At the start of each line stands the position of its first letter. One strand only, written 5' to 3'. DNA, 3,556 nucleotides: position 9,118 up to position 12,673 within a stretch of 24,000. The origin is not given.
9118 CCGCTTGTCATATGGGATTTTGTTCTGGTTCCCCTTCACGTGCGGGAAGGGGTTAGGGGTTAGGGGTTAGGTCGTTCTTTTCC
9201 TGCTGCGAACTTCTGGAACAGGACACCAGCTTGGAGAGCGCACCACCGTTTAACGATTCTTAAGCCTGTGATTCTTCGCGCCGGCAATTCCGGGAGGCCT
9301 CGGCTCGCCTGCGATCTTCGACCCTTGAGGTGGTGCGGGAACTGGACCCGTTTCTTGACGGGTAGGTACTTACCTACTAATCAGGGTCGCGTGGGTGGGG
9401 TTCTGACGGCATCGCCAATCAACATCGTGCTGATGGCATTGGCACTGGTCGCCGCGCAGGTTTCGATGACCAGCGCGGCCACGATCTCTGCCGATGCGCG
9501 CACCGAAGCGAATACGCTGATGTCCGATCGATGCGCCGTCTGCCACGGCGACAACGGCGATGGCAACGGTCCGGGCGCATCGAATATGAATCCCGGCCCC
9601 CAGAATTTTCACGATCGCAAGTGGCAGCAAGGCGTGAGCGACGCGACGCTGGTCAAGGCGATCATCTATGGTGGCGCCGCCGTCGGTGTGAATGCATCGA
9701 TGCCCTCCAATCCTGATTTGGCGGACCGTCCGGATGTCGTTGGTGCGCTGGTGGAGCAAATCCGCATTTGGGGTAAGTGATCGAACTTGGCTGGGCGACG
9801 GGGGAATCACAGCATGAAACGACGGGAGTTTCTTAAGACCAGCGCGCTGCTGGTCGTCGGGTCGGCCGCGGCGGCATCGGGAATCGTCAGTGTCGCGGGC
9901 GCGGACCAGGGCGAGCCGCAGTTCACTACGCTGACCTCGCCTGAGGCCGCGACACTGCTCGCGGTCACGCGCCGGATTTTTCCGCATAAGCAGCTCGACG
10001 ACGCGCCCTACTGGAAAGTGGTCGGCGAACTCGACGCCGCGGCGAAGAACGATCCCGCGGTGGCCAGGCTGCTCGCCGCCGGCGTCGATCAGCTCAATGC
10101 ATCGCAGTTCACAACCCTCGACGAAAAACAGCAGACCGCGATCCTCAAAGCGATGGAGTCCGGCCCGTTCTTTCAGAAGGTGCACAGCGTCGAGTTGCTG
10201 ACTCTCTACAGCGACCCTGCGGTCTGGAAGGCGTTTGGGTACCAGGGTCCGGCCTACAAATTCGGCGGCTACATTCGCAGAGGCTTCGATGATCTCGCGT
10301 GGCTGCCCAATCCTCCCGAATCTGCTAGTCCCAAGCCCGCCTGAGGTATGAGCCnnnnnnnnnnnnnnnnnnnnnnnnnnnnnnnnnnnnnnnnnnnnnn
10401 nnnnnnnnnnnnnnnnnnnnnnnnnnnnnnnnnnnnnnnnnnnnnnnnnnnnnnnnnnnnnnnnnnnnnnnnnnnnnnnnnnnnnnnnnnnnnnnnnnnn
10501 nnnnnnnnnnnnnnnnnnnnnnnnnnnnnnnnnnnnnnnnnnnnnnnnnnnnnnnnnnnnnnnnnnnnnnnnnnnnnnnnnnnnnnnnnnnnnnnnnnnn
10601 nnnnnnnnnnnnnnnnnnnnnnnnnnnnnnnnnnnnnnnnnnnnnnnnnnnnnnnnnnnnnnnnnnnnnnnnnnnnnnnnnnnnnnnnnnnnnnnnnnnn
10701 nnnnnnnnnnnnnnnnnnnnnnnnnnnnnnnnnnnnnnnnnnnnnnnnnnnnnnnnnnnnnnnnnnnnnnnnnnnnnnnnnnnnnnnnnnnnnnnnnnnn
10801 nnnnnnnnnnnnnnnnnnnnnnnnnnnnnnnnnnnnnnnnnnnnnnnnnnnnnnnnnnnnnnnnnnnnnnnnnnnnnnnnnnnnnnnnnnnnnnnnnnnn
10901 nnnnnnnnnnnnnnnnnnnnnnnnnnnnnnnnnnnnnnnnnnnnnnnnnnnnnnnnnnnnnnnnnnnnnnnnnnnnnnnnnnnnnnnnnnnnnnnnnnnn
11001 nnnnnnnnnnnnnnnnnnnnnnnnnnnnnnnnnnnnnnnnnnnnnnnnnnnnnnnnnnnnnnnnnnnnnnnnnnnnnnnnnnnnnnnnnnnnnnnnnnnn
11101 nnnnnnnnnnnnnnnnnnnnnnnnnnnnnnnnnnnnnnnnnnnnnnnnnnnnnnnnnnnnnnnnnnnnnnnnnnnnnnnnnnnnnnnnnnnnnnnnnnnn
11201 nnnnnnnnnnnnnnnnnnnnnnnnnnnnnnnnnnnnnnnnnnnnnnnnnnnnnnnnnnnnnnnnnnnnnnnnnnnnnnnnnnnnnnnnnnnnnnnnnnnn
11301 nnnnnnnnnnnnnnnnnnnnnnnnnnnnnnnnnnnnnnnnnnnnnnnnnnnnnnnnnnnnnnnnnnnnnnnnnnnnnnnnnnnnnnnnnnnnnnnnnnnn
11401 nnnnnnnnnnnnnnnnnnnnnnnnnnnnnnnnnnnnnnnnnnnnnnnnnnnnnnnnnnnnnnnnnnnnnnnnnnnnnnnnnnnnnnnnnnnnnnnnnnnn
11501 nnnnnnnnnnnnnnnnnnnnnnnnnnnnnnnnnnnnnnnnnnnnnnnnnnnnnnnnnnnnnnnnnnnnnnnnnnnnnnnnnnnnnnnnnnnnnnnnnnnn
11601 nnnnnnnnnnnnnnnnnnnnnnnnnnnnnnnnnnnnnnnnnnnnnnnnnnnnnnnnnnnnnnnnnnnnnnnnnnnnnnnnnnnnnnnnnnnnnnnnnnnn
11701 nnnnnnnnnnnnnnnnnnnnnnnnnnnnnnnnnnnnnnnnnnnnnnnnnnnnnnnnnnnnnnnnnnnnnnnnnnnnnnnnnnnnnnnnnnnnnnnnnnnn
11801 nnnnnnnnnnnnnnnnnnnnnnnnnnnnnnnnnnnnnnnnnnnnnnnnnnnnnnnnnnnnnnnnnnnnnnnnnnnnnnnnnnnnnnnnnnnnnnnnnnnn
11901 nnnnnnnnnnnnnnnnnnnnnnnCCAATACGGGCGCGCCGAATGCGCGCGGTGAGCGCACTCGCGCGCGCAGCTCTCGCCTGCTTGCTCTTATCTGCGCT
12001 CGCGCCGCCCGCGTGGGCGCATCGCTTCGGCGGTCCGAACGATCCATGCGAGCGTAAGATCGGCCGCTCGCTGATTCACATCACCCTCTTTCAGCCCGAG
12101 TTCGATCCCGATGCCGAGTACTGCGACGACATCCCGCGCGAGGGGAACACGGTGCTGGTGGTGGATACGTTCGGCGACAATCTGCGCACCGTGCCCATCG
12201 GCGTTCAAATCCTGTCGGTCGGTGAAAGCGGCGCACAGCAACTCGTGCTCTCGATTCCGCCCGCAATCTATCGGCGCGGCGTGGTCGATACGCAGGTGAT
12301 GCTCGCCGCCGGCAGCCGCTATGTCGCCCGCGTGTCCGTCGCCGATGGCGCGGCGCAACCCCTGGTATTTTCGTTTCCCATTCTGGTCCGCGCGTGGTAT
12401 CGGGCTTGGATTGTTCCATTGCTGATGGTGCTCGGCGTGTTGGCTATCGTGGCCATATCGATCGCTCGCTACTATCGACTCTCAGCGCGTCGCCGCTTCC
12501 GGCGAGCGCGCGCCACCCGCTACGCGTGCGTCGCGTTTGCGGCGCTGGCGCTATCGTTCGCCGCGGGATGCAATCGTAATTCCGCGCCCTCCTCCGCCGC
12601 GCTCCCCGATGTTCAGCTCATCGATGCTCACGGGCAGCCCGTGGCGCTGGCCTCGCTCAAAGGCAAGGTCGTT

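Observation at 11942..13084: Sco1/SenC copper chaperone fused to an unassigned periplasmic domain, directly upstream of pmoC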

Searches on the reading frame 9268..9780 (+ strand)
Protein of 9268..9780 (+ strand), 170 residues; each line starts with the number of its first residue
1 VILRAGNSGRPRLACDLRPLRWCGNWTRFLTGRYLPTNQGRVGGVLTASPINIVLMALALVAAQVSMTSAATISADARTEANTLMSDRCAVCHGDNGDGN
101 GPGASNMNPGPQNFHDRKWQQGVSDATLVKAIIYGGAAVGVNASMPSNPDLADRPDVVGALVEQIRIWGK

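Call 20: search_protein_families(library=pfam, proteins=[window:9268-9780:+], max_evalue=0.001)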
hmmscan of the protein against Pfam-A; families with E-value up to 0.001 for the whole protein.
window:9268-9780:+ (170 aa): 2 families
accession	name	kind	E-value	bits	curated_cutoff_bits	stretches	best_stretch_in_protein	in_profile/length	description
PF00034.26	Cytochrom_C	-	1.2e-06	30.1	21.3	1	81-148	4-67/90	Cytochrome c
PF13442.11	Cytochrome_CBB3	-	0.00022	21.9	27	1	80-150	5-53/68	Cytochrome C oxidase, cbb3-type, subunit III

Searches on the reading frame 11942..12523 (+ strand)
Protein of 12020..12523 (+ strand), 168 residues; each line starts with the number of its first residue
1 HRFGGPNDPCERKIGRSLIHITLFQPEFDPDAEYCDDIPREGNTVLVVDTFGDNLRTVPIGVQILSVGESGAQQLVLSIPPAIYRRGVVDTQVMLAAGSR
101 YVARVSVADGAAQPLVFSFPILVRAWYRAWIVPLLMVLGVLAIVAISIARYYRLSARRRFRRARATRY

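Call 7: search_solved_structures(query=window:12020-12523:+, max_evalue=10, show_alignments=2)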
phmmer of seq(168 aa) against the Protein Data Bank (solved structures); distinct sequences matched with E-value up to 10: 4.
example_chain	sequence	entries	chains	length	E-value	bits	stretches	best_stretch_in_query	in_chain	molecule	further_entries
6cpd_A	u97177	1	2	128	5e-09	39.4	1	10-120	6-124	PmoD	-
9i65_E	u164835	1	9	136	0.91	12.5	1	59-149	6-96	DUF4183 domain-containing protein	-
4cj9_A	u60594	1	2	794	1.1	12.2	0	66-103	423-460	BURRH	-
4cja_A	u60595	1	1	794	1.2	12.2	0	66-101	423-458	BURRH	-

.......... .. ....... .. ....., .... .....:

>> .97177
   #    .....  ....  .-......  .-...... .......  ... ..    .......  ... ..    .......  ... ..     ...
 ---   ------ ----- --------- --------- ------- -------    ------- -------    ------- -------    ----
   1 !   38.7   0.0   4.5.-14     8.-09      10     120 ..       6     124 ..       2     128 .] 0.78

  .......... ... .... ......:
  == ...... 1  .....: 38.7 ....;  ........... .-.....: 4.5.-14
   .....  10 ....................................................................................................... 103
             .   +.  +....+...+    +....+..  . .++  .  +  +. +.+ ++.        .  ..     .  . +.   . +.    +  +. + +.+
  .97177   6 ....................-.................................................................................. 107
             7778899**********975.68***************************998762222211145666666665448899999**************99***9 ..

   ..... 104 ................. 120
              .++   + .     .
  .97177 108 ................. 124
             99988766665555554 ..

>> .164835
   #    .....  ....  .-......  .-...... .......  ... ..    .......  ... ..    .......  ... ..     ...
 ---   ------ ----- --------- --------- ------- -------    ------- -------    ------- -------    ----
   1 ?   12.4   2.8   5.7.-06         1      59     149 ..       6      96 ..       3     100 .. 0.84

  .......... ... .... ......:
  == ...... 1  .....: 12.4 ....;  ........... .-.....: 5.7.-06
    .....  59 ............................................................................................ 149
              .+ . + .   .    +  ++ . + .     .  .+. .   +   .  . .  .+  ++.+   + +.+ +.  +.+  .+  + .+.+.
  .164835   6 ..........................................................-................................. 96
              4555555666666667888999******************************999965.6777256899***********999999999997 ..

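Call 50: search_protein_representatives(alignment_id=A2)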
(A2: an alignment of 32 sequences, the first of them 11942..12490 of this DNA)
Query: 32 sequences, 201 profile positions. Proteins with E-value up to 0.001 (for the whole library): 536; up to 1e-10: 205; up to 1e-30: 21. The best 150 are listed.
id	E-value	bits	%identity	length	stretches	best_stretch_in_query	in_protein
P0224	1.8e-86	305.1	-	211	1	2-200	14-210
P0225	2.4e-78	278.5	-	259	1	9-192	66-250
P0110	1.0e-74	266.7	-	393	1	12-188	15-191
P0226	1.1e-71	256.9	-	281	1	5-187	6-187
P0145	4.7e-62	225.4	-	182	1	16-147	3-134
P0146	1.4e-60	220.5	-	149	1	3-147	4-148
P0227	1.7e-56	207.2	-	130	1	5-129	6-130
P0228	1.0e-54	201.4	-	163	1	48-188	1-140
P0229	2.9e-53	196.7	-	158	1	56-173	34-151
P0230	3.9e-47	176.6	-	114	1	33-142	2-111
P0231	4.4e-46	173.2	-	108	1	1-101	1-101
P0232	1.0e-45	172.0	-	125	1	73-189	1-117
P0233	1.3e-45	171.7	-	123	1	8-106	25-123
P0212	1.2e-44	168.6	-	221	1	11-109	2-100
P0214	2.1e-44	167.8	-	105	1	3-104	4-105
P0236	8.0e-42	159.3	-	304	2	16-164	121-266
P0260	1.5e-23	99.6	-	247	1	9-192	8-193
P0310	1.2e-16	77.2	-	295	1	14-173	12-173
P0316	2.2e-16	76.3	-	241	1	8-176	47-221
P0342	4.0e-14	68.9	-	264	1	8-181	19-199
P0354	2.5e-13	66.3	-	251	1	12-174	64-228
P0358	4.4e-13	65.5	-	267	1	8-151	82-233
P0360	5.9e-13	65.1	-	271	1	13-151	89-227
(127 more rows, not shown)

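Call 65: search_protein_families(library=pfam, proteins=[P0310, P0236, P0260, P0342, P0354, P0358, P0360, P0316], max_evalue=0.01)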
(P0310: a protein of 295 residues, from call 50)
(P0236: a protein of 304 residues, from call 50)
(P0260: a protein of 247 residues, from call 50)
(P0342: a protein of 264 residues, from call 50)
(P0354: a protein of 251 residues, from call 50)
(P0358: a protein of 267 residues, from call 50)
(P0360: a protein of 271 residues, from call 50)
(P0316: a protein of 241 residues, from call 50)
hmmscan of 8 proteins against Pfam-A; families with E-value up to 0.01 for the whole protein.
P0310 (295 aa): 1 family
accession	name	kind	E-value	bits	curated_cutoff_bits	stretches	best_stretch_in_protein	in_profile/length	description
PF04234.18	CopC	-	3.3e-16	60.5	23.3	1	200-293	1-92/92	CopC domain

P0236 (304 aa): 0 families

P0260 (247 aa): 1 family
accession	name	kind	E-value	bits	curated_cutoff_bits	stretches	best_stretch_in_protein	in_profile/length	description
PF24871.1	Piezo_TM1-24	-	0.0012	17.9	28.8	1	147-227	84-165/682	Piezo TM1-24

P0342 (264 aa): 0 families

P0354 (251 aa): 0 families

P0358 (267 aa): 0 families

P0360 (271 aa): 0 families

P0316 (241 aa): 0 families

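Call 66: find_encoding_contigs(protein=P0310, flank=6000, max_places=2)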
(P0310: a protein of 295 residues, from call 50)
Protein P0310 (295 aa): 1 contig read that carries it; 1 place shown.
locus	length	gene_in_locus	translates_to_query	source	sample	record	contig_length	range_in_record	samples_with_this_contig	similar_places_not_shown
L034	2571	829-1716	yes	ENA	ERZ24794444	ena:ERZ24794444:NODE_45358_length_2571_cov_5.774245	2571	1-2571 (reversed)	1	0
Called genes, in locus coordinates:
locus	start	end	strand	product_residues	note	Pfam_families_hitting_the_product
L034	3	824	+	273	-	?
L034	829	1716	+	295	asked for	PF04234:CopC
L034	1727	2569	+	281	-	?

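Call 67: search_protein_families(library=pfam, proteins=[L034:3-824:+, L034:1727-2569:+], max_evalue=0.001)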
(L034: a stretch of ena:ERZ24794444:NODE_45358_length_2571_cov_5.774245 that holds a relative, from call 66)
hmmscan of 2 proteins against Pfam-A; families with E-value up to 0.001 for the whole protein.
L034:3-824:+ (273 aa): 1 family
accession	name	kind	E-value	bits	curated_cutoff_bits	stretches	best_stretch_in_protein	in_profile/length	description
PF04744.17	Monooxygenase_B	-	2.6e-84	284.1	22.7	1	2-270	117-380/380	Monooxygenase subunit B protein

L034:1727-2569:+ (281 aa): 1 family
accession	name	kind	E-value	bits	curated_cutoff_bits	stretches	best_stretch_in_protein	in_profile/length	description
PF05425.18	CopD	-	5.3e-15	56.1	32.1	1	181-273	3-105/105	Copper resistance protein D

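Call 71: search_solved_structures(query=A2, max_evalue=0.01, show_alignments=1)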
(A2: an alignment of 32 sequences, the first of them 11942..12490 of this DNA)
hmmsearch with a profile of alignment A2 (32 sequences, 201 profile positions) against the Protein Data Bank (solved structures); distinct sequences matched with E-value up to 0.01: 1.
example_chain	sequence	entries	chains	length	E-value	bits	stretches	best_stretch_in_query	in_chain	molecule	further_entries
6cpd_A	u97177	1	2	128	3e-14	56.2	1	37-147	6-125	PmoD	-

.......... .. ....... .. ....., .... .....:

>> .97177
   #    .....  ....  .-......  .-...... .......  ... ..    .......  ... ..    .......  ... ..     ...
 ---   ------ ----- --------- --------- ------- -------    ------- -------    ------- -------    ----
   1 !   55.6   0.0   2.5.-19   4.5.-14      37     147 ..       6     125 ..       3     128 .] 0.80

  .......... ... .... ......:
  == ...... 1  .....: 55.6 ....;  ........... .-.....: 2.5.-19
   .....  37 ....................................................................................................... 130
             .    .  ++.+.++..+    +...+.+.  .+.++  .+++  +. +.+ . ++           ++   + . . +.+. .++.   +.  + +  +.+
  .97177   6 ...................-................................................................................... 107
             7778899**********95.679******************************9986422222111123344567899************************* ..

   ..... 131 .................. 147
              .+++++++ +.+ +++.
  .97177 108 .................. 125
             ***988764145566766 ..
